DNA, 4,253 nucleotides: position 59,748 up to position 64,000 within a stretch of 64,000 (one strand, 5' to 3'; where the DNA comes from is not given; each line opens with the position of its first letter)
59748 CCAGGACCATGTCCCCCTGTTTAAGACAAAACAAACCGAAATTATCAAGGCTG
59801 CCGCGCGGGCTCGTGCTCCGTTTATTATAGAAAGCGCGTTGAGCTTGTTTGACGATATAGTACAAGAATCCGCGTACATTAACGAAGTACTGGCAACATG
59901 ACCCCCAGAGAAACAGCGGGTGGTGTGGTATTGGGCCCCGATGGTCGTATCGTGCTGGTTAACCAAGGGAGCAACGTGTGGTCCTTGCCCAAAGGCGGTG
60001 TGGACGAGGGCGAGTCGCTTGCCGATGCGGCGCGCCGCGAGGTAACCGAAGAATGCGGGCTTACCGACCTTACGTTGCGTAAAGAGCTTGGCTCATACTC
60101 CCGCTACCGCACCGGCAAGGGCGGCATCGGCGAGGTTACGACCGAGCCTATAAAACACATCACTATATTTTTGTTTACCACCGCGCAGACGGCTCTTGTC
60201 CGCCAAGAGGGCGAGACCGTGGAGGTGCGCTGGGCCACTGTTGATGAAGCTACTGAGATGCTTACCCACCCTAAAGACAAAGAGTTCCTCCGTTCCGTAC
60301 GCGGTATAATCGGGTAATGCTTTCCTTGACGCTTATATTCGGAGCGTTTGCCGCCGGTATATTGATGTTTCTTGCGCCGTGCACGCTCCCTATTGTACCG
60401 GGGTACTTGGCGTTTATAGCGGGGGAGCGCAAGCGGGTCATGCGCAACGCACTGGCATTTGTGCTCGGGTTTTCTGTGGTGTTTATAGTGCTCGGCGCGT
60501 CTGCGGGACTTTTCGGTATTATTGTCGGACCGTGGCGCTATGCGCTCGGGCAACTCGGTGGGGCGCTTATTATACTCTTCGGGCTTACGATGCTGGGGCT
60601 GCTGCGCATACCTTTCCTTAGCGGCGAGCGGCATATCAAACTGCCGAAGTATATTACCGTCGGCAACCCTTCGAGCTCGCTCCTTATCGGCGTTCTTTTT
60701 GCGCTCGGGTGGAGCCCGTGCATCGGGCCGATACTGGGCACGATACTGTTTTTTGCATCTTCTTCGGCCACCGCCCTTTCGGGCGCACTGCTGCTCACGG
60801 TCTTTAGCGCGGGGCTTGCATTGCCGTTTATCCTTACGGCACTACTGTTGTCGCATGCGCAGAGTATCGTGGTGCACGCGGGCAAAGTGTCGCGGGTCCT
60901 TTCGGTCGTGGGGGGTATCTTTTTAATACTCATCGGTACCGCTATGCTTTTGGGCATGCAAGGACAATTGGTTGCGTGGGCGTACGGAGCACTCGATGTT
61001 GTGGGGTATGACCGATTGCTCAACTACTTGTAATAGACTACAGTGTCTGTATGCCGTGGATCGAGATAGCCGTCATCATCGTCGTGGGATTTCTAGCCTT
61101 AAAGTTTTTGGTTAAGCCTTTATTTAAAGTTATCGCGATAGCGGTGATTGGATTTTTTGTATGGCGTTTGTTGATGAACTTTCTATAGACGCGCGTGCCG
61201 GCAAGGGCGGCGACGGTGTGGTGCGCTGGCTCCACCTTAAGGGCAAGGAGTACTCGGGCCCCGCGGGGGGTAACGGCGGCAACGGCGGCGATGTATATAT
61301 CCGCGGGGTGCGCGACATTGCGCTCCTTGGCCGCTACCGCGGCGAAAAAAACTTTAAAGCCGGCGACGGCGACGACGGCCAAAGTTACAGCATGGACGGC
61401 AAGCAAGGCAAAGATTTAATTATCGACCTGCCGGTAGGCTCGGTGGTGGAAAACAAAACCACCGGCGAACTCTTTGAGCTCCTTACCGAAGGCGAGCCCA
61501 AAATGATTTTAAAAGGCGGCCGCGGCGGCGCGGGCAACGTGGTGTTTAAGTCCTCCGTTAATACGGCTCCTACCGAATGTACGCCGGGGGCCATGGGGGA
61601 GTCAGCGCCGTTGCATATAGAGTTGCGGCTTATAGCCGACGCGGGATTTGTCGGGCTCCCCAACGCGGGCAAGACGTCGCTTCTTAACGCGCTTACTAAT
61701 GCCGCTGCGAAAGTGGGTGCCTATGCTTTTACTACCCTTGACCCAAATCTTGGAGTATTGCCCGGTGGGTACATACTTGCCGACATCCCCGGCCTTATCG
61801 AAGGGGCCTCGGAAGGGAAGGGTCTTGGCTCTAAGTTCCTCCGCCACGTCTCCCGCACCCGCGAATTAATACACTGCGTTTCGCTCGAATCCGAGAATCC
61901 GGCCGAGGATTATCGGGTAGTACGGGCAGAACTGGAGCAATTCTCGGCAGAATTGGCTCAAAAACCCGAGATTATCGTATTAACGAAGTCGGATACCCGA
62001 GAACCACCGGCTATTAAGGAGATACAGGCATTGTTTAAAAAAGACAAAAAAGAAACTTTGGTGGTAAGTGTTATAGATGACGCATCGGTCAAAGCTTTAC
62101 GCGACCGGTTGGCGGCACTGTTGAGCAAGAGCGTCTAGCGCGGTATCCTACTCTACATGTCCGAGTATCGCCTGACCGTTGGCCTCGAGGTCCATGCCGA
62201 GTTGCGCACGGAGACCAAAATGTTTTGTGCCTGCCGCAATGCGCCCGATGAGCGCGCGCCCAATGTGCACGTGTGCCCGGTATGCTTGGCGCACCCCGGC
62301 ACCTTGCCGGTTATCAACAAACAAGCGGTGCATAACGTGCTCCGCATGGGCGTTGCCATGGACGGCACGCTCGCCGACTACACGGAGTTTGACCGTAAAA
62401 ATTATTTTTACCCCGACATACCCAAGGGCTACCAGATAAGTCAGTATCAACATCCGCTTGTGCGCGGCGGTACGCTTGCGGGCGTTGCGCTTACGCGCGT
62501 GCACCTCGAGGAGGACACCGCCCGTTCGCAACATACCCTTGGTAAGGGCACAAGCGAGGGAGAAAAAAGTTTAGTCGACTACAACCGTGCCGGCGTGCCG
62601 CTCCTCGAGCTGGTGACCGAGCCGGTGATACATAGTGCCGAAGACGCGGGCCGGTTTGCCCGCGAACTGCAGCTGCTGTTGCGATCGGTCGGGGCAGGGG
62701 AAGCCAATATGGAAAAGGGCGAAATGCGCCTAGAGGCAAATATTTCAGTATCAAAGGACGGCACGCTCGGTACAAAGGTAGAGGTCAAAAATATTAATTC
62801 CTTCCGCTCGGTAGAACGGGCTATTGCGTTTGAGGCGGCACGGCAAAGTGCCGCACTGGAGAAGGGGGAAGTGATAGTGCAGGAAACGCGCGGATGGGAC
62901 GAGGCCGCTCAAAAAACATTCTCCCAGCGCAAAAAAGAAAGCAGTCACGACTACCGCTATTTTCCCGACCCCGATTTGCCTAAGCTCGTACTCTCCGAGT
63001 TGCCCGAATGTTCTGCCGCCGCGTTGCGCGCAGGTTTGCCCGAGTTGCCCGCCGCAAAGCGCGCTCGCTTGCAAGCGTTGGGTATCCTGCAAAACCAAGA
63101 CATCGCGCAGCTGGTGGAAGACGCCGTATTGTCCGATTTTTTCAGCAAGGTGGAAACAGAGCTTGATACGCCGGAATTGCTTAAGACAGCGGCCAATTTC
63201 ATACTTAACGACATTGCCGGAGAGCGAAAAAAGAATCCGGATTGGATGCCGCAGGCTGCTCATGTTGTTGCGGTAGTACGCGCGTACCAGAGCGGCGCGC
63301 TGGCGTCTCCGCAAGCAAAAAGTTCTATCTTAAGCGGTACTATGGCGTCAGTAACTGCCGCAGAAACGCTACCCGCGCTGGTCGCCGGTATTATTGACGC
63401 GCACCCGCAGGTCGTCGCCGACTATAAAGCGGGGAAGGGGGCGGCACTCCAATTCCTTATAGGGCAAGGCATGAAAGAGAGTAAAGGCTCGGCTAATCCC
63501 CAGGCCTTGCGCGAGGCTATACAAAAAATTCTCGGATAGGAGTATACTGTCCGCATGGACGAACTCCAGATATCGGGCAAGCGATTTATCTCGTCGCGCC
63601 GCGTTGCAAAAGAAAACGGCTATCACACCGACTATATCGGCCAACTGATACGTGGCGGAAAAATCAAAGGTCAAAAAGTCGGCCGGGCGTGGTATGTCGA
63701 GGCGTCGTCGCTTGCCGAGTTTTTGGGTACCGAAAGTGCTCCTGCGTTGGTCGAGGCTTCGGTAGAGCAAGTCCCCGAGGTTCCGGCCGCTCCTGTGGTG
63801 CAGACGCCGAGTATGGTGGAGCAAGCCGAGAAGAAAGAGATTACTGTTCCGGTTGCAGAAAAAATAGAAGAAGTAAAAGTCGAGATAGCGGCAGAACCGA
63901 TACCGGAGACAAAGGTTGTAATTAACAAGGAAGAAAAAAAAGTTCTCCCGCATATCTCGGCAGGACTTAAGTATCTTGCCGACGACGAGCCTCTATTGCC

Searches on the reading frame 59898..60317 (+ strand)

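Call 12: search_protein_families(library=pfam, proteins=[window:59898-60317:+], max_evalue=0.0001)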
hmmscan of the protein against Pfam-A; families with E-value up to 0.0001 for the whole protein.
window:59898-60317:+ (139 aa): 1 family
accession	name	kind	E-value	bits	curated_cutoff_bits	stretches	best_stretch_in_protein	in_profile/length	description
PF00293.34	NUDIX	-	1.7e-21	77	21.1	1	3-132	2-132/134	NUDIX domain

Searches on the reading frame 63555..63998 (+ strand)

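Call 71: search_protein_families(library=pfam, proteins=[window:63555-63998:+], max_evalue=0.001)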
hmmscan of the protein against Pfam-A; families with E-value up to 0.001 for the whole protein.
window:63555-63998:+ (148 aa): 1 family
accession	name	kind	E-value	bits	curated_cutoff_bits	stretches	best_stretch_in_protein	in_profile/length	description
PF12728.13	HTH_17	-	0.00042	21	27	1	26-57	16-47/51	Helix-turn-helix domain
